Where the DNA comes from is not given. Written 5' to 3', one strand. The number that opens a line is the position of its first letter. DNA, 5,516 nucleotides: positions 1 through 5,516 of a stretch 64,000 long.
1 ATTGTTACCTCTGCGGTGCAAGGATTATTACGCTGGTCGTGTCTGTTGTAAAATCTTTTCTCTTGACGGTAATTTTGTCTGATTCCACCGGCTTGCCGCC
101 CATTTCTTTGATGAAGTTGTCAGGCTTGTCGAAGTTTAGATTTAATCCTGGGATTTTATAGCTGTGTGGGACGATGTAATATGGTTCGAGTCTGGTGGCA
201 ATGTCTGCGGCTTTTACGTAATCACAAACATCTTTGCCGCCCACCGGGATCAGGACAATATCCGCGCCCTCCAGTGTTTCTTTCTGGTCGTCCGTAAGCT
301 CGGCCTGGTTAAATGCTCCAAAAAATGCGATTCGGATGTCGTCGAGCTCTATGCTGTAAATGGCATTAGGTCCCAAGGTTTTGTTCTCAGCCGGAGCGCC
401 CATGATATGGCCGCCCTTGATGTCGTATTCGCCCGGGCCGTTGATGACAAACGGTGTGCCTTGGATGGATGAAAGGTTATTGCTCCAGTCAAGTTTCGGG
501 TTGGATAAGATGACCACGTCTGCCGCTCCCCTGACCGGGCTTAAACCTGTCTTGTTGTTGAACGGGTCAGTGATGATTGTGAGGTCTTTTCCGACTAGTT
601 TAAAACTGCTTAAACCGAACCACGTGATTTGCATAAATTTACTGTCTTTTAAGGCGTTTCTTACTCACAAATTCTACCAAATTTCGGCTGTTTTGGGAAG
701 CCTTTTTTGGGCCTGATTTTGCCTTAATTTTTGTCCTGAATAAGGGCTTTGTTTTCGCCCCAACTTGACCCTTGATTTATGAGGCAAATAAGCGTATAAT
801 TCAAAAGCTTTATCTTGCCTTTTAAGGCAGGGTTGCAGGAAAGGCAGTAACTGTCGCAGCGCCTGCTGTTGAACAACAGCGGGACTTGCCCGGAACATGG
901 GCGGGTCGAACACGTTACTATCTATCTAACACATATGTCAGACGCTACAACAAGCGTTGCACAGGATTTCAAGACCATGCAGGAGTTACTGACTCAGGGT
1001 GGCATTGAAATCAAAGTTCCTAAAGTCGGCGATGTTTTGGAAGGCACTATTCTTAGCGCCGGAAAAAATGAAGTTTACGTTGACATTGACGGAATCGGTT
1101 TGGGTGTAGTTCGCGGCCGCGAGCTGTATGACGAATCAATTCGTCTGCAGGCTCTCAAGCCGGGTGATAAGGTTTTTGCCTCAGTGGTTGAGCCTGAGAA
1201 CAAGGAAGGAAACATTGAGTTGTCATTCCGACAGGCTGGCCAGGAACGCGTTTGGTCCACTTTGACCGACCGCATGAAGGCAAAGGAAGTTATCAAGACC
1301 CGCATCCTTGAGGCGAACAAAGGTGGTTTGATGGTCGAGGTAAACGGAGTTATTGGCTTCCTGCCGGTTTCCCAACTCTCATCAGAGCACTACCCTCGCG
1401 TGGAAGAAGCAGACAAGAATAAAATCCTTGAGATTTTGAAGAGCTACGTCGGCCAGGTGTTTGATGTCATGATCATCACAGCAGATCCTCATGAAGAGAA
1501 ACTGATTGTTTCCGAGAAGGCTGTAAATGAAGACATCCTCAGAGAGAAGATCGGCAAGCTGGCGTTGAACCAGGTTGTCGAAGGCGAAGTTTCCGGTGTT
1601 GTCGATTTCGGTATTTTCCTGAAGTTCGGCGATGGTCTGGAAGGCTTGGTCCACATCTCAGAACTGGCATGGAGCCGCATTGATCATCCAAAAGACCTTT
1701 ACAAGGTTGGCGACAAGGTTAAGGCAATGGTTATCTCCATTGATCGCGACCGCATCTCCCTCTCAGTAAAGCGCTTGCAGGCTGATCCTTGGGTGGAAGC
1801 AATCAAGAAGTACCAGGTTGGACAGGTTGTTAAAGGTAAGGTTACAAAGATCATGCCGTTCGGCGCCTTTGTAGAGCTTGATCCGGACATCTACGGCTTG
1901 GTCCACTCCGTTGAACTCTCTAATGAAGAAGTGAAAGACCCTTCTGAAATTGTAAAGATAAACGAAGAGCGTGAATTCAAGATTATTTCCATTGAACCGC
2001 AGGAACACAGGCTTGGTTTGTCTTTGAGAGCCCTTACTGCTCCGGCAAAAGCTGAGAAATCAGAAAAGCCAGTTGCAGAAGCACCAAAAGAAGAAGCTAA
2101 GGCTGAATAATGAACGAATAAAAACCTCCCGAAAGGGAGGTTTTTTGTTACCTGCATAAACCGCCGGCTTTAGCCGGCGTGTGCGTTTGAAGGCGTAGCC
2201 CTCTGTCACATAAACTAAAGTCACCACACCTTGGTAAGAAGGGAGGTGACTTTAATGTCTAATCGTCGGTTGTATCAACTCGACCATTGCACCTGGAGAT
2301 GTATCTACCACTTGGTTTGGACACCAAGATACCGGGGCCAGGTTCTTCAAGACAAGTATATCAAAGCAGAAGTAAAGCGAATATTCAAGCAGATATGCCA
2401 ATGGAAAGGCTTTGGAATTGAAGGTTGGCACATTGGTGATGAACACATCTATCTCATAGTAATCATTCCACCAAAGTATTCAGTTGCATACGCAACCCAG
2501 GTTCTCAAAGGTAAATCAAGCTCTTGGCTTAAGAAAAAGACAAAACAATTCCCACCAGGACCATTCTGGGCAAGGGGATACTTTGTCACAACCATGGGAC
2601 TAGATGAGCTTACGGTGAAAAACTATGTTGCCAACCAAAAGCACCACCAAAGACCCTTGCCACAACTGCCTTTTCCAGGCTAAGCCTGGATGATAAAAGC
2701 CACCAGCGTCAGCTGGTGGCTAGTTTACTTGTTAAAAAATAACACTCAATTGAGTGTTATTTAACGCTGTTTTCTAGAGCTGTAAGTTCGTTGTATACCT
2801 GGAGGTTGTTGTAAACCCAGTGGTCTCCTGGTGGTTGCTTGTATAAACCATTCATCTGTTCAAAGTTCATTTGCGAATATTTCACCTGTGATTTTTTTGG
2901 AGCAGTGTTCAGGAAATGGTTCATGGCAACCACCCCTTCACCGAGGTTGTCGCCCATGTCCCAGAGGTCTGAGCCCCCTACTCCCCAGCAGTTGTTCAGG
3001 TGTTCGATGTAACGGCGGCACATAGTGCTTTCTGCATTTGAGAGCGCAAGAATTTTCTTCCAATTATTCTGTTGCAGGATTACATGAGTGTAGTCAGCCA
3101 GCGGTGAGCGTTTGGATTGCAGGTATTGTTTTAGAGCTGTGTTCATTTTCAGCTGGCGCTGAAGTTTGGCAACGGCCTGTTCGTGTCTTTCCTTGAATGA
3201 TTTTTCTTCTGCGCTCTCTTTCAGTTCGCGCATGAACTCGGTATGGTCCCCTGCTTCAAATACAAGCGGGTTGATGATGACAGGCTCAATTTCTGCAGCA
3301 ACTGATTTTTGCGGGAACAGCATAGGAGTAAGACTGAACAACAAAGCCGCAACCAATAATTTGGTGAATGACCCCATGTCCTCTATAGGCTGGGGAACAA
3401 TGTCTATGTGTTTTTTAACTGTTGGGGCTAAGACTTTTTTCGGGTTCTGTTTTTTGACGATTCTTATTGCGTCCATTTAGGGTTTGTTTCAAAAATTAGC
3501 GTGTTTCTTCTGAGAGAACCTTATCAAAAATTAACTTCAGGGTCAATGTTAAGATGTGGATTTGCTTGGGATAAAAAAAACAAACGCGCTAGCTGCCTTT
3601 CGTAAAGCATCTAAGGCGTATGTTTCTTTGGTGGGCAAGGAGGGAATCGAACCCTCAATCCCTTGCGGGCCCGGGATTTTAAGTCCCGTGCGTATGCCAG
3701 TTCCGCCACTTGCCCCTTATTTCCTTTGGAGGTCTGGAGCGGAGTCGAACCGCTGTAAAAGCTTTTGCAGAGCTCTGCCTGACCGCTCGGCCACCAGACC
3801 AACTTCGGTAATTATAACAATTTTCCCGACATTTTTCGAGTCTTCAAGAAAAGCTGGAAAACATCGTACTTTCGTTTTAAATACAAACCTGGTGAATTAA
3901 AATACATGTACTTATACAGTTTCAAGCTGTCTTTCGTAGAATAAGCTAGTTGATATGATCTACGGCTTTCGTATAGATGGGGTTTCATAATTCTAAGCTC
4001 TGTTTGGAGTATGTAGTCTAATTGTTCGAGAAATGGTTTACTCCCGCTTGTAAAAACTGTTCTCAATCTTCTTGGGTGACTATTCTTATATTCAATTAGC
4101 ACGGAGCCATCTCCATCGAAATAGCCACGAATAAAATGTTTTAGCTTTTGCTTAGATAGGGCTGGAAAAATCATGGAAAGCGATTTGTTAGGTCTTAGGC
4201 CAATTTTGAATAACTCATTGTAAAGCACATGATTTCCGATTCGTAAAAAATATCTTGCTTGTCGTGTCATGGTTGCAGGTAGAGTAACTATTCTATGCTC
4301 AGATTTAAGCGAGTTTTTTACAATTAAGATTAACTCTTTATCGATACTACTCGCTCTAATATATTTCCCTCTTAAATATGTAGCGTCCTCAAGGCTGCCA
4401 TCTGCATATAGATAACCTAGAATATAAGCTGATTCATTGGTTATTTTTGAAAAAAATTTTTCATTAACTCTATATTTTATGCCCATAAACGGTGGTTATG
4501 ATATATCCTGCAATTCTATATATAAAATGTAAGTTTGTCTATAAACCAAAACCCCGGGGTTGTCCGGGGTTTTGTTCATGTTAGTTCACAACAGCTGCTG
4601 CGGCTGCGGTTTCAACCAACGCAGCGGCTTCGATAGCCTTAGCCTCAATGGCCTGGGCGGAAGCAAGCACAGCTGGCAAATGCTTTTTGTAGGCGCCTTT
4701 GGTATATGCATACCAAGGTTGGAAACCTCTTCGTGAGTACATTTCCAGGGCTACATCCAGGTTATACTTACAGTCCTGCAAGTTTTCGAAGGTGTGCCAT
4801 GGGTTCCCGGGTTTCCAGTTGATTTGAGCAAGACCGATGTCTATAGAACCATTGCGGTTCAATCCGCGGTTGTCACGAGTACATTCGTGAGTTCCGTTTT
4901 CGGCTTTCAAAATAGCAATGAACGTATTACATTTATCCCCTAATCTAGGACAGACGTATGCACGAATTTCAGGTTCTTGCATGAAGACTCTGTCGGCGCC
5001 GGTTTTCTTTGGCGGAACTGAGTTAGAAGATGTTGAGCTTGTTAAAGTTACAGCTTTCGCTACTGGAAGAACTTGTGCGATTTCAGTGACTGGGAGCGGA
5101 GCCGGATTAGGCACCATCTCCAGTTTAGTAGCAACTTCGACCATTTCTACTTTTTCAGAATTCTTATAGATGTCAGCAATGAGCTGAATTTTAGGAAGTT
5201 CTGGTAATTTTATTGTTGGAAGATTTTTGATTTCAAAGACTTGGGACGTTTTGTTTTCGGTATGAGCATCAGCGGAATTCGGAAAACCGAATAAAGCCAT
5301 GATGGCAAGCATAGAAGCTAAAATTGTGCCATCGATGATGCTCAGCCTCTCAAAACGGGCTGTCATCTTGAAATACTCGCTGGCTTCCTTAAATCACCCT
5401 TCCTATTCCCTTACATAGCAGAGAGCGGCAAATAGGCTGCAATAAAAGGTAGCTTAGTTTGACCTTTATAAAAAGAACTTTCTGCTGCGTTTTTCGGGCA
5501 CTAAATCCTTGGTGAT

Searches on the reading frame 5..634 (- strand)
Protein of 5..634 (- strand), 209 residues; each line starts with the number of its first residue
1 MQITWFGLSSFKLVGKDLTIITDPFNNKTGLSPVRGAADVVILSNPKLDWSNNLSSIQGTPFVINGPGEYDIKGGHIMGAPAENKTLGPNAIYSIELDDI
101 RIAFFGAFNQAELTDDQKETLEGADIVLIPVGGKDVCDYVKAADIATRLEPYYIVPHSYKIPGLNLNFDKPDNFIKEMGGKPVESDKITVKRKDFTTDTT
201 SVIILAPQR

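Call 10: search_protein_families(library=pfam, proteins=[window:5-634:-])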
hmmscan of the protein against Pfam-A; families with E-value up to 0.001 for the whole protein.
window:5-634:- (209 aa): 1 family
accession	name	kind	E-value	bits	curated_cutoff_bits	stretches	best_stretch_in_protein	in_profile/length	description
PF13483.12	Lactamase_B_3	-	7.9e-29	101.1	24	1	2-156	1-158/160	Beta-lactamase superfamily domain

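Call 90: find_encoding_contigs(protein=window:5-634:-, flank=10000, max_places=3)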
Protein window:5-634:- (209 aa): 2 contigs read that carry it; 1 place shown.
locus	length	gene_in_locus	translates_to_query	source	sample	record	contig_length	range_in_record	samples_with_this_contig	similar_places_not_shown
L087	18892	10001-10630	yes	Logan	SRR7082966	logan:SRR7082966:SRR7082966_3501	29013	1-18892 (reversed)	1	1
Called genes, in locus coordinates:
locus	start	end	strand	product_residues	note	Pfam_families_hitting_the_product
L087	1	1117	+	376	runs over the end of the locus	PF12704:MacB_PCD, PF02687:FtsX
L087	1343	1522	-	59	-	-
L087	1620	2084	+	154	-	PF14584:DUF4446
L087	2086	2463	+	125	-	PF04519:Bactofilin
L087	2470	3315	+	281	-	PF00781:DAGK_cat (weak), PF19279:YegS_C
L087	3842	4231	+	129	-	PF00856:SET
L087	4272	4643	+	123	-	-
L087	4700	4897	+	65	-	-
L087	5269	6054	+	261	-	-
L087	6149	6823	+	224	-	PF14528:LAGLIDADG_3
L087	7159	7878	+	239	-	-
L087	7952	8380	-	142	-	PF01797:Y1_Tnp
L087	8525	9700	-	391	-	PF21710:Spt6_S1 (faint), PF00575:S1, PF23459:S1_RRP5 (weak), PF00575:S1, PF23459:S1_RRP5 (weak)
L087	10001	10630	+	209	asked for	PF13483:Lactamase_B_3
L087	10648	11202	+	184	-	-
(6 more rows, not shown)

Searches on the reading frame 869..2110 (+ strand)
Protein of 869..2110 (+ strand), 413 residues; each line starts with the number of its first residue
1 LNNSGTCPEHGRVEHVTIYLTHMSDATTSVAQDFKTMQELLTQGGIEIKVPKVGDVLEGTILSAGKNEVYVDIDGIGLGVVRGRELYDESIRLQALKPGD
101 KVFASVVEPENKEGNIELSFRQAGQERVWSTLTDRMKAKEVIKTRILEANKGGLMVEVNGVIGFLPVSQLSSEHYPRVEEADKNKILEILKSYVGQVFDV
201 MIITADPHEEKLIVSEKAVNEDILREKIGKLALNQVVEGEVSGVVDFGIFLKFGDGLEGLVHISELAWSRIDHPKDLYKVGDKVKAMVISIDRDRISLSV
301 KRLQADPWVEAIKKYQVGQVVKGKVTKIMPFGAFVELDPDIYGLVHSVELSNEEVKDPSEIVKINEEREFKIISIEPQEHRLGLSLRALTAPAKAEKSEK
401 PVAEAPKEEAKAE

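Call 10: search_protein_families(library=pfam, proteins=[window:869-2110:+])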
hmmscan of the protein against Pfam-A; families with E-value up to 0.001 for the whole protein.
window:869-2110:+ (413 aa): 4 families
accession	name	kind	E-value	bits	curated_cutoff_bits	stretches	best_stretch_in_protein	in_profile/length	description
PF00575.29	S1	-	5.1e-49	165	22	4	232-301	3-74/74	S1 RNA binding domain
PF23459.1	S1_RRP5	-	1.5e-20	74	27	2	235-294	5-64/72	RRP5 S1 domain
PF21710.3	Spt6_S1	-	1.4e-06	28.9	27.5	0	236-300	19-84/91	Spt6, S1/OB domain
PF13509.12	S1_2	-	0.00085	19.8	21.8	0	317-354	1-37/61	S1 domain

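Call 51: find_encoding_contigs(protein=window:869-2110:+, flank=10000, max_places=3)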
Protein window:869-2110:+ (413 aa): no gene with exactly this product is on record in the collection.

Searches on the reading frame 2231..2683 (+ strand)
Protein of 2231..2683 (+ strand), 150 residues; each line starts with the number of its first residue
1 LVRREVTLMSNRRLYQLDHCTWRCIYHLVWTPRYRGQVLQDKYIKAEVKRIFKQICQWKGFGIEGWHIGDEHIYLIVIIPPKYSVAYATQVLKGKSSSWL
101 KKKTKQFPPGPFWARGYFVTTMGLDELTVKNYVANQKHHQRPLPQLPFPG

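Call 10: search_protein_families(library=pfam, proteins=[window:2231-2683:+])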
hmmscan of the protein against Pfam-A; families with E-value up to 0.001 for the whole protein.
window:2231-2683:+ (150 aa): 1 family
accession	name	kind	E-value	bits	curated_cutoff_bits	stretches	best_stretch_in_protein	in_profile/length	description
PF01797.21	Y1_Tnp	-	6.7e-28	97.7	23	1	21-136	2-121/121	Transposase IS200 like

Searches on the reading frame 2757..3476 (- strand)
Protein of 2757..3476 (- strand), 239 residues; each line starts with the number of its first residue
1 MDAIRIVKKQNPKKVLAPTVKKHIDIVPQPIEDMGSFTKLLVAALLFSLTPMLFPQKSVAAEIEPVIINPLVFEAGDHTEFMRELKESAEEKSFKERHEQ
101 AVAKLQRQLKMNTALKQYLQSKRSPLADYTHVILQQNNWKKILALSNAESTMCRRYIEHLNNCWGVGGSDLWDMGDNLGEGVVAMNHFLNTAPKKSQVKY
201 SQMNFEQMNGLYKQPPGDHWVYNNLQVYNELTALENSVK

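Call 10: search_protein_families(library=pfam, proteins=[window:2757-3476:-])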
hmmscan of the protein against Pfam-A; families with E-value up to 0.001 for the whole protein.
window:2757-3476:- (239 aa): 0 families

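Call 65: search_protein_families(library=pfam, proteins=[window:2757-3476:-], max_evalue=0.1)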
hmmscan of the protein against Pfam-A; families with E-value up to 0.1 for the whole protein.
window:2757-3476:- (239 aa): 2 families
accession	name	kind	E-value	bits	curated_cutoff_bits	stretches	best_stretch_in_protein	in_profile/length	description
PF19677.4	DUF6179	-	0.039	13.6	25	1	73-144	200-271/272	Family of unknown function (DUF6179)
PF16016.11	VASt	-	0.093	13.5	27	0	71-150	17-98/152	VAD1 Analog of StAR-related lipid transfer domain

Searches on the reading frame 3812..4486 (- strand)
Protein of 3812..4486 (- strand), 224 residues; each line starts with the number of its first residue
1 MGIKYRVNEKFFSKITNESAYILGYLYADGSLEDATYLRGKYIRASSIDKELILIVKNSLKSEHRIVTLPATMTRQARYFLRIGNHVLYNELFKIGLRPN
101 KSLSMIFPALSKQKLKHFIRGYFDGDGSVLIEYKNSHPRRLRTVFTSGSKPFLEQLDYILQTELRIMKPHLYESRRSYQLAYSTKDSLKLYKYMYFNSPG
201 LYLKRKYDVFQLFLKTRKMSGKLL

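Call 10: search_protein_families(library=pfam, proteins=[window:3812-4486:-])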
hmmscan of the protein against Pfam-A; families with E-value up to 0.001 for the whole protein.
window:3812-4486:- (224 aa): 1 family
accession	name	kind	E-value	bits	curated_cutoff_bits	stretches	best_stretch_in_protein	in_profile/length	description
PF14528.11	LAGLIDADG_3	-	5.3e-12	46.3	22.5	1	117-190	5-76/82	LAGLIDADG-like domain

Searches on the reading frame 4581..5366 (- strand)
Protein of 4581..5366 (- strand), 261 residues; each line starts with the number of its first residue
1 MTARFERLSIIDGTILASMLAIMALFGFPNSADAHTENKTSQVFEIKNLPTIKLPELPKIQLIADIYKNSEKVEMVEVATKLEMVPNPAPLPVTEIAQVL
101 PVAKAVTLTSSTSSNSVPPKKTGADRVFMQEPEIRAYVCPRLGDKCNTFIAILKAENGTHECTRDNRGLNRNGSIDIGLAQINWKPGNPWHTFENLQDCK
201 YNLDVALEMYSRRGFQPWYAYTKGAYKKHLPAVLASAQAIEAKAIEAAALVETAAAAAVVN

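Call 10: search_protein_families(library=pfam, proteins=[window:4581-5366:-])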
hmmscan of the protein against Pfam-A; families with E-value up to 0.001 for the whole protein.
window:4581-5366:- (261 aa): 0 families

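Call 65: search_protein_families(library=pfam, proteins=[window:4581-5366:-], max_evalue=0.1)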
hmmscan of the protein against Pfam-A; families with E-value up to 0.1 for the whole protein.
window:4581-5366:- (261 aa): 1 family
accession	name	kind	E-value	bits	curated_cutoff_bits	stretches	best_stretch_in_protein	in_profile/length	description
PF18896.5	SLT_3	-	0.011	16.7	27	1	143-218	11-87/89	Lysozyme like domain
